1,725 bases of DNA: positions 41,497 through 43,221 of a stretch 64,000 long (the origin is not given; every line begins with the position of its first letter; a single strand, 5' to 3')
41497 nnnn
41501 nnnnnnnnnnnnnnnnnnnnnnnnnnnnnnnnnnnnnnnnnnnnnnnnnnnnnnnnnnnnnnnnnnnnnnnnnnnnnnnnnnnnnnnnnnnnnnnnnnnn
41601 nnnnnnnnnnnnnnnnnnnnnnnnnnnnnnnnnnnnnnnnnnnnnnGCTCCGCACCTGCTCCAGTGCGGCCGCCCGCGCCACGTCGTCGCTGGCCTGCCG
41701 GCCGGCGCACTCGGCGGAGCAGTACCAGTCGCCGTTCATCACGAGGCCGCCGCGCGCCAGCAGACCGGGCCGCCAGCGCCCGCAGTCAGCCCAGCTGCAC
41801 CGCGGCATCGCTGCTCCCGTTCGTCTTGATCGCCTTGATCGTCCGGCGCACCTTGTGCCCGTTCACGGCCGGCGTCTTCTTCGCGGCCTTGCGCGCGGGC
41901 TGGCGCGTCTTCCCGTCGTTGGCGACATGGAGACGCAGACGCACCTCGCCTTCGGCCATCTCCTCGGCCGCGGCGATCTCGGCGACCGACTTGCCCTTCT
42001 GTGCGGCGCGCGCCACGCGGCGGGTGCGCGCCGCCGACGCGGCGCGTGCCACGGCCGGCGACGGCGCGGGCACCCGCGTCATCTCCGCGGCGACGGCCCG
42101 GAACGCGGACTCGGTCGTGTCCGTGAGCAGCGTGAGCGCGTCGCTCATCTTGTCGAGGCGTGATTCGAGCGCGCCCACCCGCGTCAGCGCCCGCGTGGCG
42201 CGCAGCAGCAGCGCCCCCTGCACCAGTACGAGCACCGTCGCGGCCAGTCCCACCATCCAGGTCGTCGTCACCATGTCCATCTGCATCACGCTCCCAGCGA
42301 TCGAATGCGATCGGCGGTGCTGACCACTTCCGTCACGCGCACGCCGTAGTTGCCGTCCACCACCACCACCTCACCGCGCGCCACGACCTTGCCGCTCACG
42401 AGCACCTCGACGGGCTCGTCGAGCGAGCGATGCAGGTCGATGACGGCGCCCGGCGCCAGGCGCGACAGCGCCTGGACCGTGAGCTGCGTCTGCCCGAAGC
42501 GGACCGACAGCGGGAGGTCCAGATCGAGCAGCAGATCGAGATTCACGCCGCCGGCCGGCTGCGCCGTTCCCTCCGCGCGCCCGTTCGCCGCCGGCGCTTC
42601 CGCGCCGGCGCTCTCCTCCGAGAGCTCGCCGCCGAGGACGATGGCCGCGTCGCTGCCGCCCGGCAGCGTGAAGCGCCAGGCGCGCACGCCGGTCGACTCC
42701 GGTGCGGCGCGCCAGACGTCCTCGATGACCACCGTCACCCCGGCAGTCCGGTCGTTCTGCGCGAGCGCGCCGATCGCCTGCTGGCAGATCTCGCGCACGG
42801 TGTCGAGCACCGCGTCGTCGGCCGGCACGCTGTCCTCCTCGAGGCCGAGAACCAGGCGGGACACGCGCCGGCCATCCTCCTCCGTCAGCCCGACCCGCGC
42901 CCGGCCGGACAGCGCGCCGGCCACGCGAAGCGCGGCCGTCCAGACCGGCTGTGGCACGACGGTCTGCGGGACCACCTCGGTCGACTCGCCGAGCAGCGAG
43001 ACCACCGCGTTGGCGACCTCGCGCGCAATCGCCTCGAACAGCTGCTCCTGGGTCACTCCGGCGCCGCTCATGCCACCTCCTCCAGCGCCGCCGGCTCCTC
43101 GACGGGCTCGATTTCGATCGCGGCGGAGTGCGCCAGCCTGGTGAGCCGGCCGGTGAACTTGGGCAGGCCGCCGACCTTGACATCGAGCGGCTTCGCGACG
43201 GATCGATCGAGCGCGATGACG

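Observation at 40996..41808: Stand-alone tandem MshEN-type c-di-GMP-binding motif protein inside the flagellar operon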

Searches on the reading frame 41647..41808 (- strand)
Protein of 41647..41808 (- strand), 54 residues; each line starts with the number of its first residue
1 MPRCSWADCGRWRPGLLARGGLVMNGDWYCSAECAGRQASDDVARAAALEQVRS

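Call 80: search_protein_families(library=pfam, proteins=[window:41647-41808:-], max_evalue=10)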
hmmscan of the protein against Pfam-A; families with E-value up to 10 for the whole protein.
seq(54 aa): 1 family
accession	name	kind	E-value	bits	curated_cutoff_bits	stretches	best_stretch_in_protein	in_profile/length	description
PF25488.1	RNaseT2L_C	-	0.057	14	27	1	19-42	18-41/119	RNase T2-like C-terminal domain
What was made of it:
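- Tried and rejected: Pfam on isolated N-terminal fingers from eight family members gave only sub-threshold zinc-finger hits (call 80).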

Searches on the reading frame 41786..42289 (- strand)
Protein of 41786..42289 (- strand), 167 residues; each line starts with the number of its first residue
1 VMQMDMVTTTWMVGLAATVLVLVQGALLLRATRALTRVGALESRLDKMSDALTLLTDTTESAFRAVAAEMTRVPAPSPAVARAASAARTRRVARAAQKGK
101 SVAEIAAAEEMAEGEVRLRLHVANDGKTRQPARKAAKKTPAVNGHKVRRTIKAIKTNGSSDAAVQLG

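Call 3: search_protein_families(library=pfam, proteins=[window:41786-42289:-], max_evalue=1)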
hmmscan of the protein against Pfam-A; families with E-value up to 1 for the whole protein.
window:41786-42289:- (167 aa): 2 families
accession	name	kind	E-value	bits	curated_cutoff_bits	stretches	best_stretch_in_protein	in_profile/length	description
PF19610.4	DUF6115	-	0.13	13.1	27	1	83-118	94-129/134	Family of unknown function (DUF6115)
PF10975.14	DUF2802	-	0.32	11.6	33.5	0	40-118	8-62/68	Protein of unknown function (DUF2802)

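Call 4: search_protein_families(library=ncbifam, proteins=[window:41786-42289:-], max_evalue=1)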
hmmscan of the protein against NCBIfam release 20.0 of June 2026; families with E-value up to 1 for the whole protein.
window:41786-42289:- (167 aa): 2 families
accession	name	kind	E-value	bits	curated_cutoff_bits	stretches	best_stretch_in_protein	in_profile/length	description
NF040576.1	T2SS_GspM_XpsM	equivalog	0.026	14.2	60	1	13-128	9-126/180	type II secretion system protein GspM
NF033761.1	gliding_GltJ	equivalog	0.84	8.6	450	0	7-150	368-508/671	adventurous gliding motility protein GltJ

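Call 34: find_homologous_proteins(query=window:41786-42289:-)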
Query window:41786-42289:- (167 aa): 95 proteins with E <= 0.001 among 1582 candidates.
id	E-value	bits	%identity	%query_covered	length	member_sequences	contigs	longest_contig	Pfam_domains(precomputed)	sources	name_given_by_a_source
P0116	1.9e-83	296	92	99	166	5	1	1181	-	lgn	-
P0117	2.6e-76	272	86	99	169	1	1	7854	-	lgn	-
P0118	4.5e-62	226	77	96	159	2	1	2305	-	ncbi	ncbi:MAG TPA: hypothetical protein VIL25_00750, partial [Vicinamibacterales bacterium]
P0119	2.9e-52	195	69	99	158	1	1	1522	-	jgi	jgi:hypothetical protein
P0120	8.5e-39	151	60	96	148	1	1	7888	-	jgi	jgi:hypothetical protein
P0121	7.7e-33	132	59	86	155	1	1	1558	-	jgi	jgi:hypothetical protein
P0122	9.7e-33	131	59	80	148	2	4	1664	-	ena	-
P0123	1.3e-32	131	64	76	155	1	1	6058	-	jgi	jgi:hypothetical protein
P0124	1.3e-32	131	62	74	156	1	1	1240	-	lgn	-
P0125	1.7e-32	131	61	76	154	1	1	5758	-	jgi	jgi:hypothetical protein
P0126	2.4e-32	130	57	83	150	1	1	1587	-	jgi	jgi:hypothetical protein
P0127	6.4e-32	129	63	74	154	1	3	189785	-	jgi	jgi:hypothetical protein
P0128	1.1e-31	128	54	90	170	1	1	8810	-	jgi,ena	jgi:hypothetical protein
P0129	3.8e-31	126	67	62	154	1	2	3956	-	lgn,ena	-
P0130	5.4e-31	126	56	86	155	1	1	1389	-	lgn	-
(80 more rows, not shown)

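Call 37: search_protein_families(library=pfam, alignment_id=A3, max_evalue=0.5)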
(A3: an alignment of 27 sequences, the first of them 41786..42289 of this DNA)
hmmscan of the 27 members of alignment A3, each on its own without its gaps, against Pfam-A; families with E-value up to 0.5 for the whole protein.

A. member 1, window:41786-42289:- (167 aa): 2 families
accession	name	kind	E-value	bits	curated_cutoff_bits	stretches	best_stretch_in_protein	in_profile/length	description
PF19610.4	DUF6115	-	0.13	13.1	27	1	83-118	94-129/134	Family of unknown function (DUF6115)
PF10975.14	DUF2802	-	0.32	11.6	33.5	0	40-118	8-62/68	Protein of unknown function (DUF2802)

B. families by the number of members that match (of 27 scanned): 25 families
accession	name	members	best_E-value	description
PF10975.14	DUF2802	8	0.017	Protein of unknown function (DUF2802)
PF08281.18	Sigma70_r4_2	4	0.0075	Sigma-70, region 4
PF09976.15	TPR_21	4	0.022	Tetratricopeptide repeat-like domain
PF19610.4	DUF6115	4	0.044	Family of unknown function (DUF6115)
PF13542.12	HTH_Tnp_ISL3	2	0.02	Helix-turn-helix domain of transposase family ISL3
PF25211.1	DUF7839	1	0.0031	Domain of unknown function (DUF7839)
PF11268.13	DUF3071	1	0.01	Protein of unknown function (DUF3071)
PF19947.4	DUF6409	1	0.017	Family of unknown function (DUF6409)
PF16859.10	TetR_C_11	1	0.018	Tetracyclin repressor-like, C-terminal domain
PF17925.6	TetR_C_20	1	0.018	Tetracyclin repressor-like, C-terminal domain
PF22215.1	MLKL_N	1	0.023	Mixed lineage kinase domain-like N-terminal domain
PF05722.18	Ustilago_mating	1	0.052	Ustilago B locus mating-type protein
PF19361.4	DUF5937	1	0.074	Family of unknown function (DUF5937)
PF18029.7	Glyoxalase_6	1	0.077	Glyoxalase-like domain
PF23123.1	WDR72_alpha-sol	1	0.083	WDR72, alpha-solenoid domain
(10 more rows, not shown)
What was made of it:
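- The partner X167 has a sigma-region-4-like helical hairpin, and some relatives are annotated as sigma24 or NarL (calls 34, 37).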

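Call 75: predict_structure(alignment_id=A3)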
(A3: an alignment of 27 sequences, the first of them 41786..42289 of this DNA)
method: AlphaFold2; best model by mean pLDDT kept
length: 167 residues; sequences in the alignment: 27
mean_pLDDT: 77.0   pTM: 0.29
mean pLDDT of the five models: 77.0, 73.2, 71.5, 69.8, 69.0
residues with pLDDT >= 90: 48; 70-90: 72; 50-70: 25; < 50: 22
segments of 3 or more residues with pLDDT < 50: 143-146, 148-150, 155-163
pLDDT, mean of each block of 10 residues (from residue 1): 88 96 97 88 91 92 87 73 75 81 83 85 73 52 47 46 47
secondary structure, 60 per line:
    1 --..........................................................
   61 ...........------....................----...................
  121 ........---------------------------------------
elements in order: H3-71 H78-97 H102-128

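Call 78: fold_search(model_id=the predicted structure, library=pdb)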
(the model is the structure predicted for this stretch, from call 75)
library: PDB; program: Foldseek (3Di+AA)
matches with E <= 10: 1; with E <= 0.001: 0
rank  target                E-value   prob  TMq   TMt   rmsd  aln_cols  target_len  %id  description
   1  8ro2_M                9.9e+00  0.04  0.25  0.25  18.6       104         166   18  Integrative Structure of the human intron lariat Spliceosome (ILS'') (released 2024-09-18)
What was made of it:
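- Tried and rejected: The AF2 model of X167 (pLDDT 77, pTM 0.29) had no PDB fold match (calls 75, 78).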

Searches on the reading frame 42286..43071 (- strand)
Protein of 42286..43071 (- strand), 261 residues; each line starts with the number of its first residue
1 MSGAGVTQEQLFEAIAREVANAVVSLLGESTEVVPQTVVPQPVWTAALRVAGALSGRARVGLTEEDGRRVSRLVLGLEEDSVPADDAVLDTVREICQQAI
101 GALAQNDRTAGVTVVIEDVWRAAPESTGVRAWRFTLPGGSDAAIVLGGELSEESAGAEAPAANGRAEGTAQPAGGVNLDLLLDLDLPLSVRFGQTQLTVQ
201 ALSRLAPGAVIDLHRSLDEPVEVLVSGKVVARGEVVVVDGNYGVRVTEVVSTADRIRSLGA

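Call 3: search_protein_families(library=pfam, proteins=[window:42286-43071:-], max_evalue=1)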
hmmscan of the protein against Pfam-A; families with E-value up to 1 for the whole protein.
window:42286-43071:- (261 aa): 2 families
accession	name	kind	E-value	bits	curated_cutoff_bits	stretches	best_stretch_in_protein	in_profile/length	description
PF01052.25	FliMN_C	-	4.3e-23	81.5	23.8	1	180-250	2-72/73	Type III flagellar switch regulator (C-ring) FliN C-term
PF13690.11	CheX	-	0.05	14.1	27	1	45-105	2-59/94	Chemotaxis phosphatase CheX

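Call 76: search_solved_structures(query=window:42286-43071:-, max_evalue=1)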
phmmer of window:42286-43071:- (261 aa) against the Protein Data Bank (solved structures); distinct sequences matched with E-value up to 1: 11.
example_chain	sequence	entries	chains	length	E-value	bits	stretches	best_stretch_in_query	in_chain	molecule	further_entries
1o6a_A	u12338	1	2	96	1.4e-20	77.3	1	177-259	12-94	putative flagellar motor switch protein FliN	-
1yab_A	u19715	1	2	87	2.1e-20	76.7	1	177-259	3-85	chemotaxis protein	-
4yxb_A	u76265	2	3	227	1.2e-19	74.3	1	168-259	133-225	Flagellar motor switch protein FliM,Flagellar motor switch protein FliN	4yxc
8umd_D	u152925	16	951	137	3.9e-18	69.3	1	168-259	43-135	Flagellar motor switch protein FliN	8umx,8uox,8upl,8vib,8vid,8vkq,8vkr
4yxb_D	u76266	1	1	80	7.9e-14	55.2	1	191-259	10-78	FliM::FliN fragment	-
5xrw_C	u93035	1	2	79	1.2e-13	54.6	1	186-259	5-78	FliY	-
5xrw_A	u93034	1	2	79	9.5e-09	38.6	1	187-252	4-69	FliN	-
3uep_A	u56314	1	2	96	8.2e-07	32.2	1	177-250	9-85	YscQ-C, type III secretion protein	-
1o9y_A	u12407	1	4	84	4.9e-05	26.4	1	183-251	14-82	HRCQ2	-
7dek_A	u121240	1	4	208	0.64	13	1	143-230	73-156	Peptidyl-prolyl cis-trans isomerase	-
4tt9_A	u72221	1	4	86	0.65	12.9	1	193-247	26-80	Surface presentation of antigens protein SpaO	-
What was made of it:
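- Tried and rejected: The FliN N-terminal extension has no PDB sequence relative, so its CheX-likeness stays weak (calls 3, 76).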
